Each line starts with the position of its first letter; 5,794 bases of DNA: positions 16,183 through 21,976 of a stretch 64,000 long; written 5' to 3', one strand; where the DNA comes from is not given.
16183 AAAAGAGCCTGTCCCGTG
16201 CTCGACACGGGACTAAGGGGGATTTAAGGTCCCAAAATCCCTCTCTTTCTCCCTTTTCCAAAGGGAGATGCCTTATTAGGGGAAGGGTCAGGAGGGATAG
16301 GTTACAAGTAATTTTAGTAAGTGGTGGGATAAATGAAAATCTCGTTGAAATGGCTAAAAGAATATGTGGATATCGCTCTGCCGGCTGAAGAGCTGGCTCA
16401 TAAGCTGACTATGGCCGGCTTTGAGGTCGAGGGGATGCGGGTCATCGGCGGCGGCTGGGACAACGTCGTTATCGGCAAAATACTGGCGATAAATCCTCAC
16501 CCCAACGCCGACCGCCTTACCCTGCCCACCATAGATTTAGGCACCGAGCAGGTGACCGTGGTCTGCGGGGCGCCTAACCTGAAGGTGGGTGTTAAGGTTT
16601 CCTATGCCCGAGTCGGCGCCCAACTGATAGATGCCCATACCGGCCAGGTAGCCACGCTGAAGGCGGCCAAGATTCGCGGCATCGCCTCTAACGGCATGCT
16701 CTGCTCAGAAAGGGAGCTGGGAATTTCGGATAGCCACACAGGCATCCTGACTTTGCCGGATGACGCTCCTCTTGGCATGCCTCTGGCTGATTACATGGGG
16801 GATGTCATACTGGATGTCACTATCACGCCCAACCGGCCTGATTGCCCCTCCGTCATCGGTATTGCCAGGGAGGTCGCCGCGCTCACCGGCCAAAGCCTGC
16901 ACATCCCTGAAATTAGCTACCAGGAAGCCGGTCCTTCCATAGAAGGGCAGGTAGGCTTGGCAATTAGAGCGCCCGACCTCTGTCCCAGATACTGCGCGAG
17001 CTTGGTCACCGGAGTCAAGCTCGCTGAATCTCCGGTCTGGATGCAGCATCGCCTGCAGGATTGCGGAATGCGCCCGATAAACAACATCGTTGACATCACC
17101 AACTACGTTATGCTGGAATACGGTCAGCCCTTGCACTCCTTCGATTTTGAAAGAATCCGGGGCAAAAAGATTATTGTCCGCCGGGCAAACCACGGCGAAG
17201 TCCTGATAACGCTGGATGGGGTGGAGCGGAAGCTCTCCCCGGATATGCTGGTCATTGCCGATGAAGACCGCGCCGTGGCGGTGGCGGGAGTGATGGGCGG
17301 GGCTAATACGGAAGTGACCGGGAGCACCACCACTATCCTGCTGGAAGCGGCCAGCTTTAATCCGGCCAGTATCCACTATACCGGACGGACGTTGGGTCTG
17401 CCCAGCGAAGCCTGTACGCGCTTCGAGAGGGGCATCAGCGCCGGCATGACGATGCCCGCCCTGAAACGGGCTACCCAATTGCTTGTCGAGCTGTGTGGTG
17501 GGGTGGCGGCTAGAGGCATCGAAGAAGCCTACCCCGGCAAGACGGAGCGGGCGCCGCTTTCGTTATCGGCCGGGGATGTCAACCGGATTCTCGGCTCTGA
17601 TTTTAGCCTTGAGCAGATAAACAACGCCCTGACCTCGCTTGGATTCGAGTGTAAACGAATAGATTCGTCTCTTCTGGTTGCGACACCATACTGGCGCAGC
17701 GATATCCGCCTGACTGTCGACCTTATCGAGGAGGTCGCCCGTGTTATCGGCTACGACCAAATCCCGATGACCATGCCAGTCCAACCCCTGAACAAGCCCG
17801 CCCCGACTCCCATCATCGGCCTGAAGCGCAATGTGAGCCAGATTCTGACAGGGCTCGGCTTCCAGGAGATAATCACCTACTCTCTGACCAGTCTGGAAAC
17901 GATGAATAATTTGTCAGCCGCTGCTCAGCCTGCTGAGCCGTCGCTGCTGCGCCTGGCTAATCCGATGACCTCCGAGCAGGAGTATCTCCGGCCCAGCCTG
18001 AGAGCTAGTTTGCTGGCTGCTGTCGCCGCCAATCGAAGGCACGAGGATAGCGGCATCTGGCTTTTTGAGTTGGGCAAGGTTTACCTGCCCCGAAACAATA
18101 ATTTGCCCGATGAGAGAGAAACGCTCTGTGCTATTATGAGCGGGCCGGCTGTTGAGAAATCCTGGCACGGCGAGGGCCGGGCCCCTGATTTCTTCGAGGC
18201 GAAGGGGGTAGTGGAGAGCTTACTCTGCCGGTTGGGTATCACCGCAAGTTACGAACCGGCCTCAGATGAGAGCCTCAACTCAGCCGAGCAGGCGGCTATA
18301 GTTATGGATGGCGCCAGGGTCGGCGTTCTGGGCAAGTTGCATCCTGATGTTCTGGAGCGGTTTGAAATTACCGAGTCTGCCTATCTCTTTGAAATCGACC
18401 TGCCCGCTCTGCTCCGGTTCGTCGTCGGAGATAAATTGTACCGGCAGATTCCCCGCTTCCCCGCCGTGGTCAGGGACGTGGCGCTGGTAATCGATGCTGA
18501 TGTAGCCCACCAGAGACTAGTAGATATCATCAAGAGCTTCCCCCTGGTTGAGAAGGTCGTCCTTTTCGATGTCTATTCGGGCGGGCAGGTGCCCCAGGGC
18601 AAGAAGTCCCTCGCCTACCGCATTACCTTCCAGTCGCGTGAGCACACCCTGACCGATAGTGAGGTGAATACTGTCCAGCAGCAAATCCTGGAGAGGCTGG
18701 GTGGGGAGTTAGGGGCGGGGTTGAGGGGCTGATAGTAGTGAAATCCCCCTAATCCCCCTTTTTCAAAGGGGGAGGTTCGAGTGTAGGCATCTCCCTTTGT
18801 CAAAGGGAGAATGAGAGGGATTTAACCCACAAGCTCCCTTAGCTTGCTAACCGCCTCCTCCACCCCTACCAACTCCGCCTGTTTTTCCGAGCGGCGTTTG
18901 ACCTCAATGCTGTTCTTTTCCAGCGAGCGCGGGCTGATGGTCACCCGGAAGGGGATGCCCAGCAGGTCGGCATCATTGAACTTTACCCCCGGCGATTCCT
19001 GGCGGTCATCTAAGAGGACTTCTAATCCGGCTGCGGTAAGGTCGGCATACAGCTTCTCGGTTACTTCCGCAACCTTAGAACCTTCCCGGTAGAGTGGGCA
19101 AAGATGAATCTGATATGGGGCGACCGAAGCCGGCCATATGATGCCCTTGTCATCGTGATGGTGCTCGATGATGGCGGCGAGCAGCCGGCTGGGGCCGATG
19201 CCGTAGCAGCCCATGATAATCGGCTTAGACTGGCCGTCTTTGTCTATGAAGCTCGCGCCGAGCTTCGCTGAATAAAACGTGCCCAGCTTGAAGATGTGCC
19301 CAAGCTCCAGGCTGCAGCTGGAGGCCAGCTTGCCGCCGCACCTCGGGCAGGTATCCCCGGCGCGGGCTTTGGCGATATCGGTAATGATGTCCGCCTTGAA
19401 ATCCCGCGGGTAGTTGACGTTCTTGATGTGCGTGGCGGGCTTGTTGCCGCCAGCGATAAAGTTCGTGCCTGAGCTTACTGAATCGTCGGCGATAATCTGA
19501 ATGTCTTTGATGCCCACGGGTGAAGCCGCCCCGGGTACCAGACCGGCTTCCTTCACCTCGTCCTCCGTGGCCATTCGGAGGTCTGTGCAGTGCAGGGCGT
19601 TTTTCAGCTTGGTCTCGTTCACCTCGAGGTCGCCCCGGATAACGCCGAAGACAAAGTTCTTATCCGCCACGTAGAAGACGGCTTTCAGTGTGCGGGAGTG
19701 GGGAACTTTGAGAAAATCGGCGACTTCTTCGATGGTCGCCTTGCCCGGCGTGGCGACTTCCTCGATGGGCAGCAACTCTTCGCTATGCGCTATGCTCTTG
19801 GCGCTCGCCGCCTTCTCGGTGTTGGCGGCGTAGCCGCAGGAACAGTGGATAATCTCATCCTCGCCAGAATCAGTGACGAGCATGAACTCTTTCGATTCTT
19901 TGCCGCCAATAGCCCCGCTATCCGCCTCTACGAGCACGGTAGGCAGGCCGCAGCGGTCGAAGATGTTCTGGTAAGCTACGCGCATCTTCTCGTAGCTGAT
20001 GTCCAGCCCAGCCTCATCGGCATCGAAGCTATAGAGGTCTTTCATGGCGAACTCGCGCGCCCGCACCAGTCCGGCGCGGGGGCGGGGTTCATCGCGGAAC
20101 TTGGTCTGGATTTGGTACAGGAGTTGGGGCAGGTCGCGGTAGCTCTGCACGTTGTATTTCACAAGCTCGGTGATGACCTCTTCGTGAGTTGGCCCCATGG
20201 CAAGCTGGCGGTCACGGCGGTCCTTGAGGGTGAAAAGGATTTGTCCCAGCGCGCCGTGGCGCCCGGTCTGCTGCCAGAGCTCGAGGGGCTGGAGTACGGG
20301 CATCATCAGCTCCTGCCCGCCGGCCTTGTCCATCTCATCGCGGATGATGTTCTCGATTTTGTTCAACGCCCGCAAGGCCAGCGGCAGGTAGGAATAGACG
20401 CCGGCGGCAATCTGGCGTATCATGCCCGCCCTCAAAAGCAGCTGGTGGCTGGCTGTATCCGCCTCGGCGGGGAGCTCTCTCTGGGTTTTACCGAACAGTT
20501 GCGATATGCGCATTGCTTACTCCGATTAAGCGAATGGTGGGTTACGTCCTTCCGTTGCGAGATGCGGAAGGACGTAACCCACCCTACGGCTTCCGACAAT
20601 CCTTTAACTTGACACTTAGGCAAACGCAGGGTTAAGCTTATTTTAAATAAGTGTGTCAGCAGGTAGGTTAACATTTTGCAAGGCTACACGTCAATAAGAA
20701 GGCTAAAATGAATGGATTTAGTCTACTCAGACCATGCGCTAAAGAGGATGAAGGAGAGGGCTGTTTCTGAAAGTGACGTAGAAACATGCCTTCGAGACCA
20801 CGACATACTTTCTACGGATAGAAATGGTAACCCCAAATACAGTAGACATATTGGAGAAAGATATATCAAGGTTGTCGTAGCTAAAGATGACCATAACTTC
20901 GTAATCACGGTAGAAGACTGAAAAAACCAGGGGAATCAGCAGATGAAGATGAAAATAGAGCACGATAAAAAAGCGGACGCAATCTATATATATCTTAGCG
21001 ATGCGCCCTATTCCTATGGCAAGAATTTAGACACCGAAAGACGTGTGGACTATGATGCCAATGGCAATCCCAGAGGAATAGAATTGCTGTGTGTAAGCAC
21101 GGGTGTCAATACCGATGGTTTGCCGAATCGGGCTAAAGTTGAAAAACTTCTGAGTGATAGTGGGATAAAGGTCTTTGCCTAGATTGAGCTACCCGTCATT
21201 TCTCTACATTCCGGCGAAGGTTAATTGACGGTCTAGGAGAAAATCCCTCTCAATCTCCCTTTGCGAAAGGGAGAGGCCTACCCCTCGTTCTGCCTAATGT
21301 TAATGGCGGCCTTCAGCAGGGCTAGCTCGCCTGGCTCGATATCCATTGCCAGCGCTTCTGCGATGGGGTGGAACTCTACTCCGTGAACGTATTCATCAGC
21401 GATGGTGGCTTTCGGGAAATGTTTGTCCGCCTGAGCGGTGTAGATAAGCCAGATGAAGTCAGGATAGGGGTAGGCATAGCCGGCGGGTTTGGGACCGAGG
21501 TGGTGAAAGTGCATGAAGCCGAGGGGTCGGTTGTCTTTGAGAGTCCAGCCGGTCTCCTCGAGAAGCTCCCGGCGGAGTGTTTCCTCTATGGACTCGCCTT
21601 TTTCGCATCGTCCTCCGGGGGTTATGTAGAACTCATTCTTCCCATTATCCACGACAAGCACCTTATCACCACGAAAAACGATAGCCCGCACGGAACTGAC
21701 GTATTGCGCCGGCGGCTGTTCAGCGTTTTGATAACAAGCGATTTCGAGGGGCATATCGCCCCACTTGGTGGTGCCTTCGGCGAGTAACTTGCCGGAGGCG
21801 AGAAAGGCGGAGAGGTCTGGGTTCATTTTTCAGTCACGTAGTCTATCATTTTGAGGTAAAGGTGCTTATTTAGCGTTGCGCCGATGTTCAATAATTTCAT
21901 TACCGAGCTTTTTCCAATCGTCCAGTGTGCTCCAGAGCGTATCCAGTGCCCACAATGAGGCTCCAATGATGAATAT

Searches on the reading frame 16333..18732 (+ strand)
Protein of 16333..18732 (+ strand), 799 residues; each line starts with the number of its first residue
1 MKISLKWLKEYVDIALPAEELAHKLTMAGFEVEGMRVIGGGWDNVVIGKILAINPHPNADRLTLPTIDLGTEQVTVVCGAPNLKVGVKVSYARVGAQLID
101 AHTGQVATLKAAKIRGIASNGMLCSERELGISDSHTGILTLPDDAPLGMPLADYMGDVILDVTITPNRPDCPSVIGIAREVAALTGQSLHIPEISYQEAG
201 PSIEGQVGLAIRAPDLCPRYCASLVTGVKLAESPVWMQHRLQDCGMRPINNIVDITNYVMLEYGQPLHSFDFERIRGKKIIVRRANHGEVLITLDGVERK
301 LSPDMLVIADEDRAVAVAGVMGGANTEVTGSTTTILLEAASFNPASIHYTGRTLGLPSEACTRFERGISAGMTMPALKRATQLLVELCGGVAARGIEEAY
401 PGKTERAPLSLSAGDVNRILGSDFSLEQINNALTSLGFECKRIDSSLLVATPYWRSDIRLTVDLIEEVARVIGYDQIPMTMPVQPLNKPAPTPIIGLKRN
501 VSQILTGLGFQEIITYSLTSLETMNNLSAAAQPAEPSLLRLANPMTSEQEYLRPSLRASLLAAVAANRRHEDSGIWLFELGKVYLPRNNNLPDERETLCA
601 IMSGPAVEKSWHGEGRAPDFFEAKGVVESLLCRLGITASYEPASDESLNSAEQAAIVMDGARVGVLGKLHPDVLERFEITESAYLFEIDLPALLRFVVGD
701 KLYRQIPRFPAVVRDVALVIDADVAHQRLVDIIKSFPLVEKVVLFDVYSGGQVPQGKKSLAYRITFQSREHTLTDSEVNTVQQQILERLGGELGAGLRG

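Call 39: search_protein_families(library=pfam, proteins=[window:16333-18732:+], max_evalue=0.00001)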
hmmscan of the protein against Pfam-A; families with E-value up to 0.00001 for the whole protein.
window:16333-18732:+ (799 aa): 5 families
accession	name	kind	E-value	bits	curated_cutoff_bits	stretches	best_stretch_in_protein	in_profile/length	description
PF03483.22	B3_4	-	2.1e-69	233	29.3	1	217-389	2-174/174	B3/4 domain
PF17759.6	tRNA_synthFbeta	-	2.3e-59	200.9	22.4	1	477-690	1-214/214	Phenylalanyl tRNA synthetase beta chain CLM domain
PF03147.19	FDX-ACB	-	2e-28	99.1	31.1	1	707-798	1-94/94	Ferredoxin-fold anticodon binding domain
PF03484.21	B5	-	8.6e-21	74.4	28.6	1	410-474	2-67/67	tRNA synthetase B5 domain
PF01588.26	tRNA_bind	-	4.1e-19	68.9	27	1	45-149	1-95/96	Putative tRNA binding domain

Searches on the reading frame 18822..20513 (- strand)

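Call 39: search_protein_families(library=pfam, proteins=[window:18822-20513:-], max_evalue=0.00001)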
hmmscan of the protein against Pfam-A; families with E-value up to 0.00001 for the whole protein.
window:18822-20513:- (563 aa): 3 families
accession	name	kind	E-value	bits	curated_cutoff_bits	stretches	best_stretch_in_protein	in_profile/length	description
PF00587.30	tRNA-synt_2b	-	2.4e-33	116.1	29.3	1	94-452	1-179/179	tRNA synthetase class II core domain (G, H, P, S and T)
PF04073.20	tRNA_edit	-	7.3e-26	91.1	25.5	1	255-367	1-117/123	Aminoacyl-tRNA editing domain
PF03129.25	HGTP_anticodon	-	1.9e-20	73.3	21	1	476-560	9-93/94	Anticodon binding domain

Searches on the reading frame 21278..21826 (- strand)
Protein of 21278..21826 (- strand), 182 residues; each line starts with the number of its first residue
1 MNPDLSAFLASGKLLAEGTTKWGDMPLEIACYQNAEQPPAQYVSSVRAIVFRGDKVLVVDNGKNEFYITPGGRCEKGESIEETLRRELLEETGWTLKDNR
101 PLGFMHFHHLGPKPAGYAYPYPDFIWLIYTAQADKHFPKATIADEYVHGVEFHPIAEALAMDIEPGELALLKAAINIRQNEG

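Call 39: search_protein_families(library=pfam, proteins=[window:21278-21826:-], max_evalue=0.00001)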
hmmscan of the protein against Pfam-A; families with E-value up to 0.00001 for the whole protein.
window:21278-21826:- (182 aa): 1 family
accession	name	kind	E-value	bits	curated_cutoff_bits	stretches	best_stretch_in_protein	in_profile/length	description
PF00293.34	NUDIX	-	1.3e-16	61.3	21.1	1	44-166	4-126/134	NUDIX domain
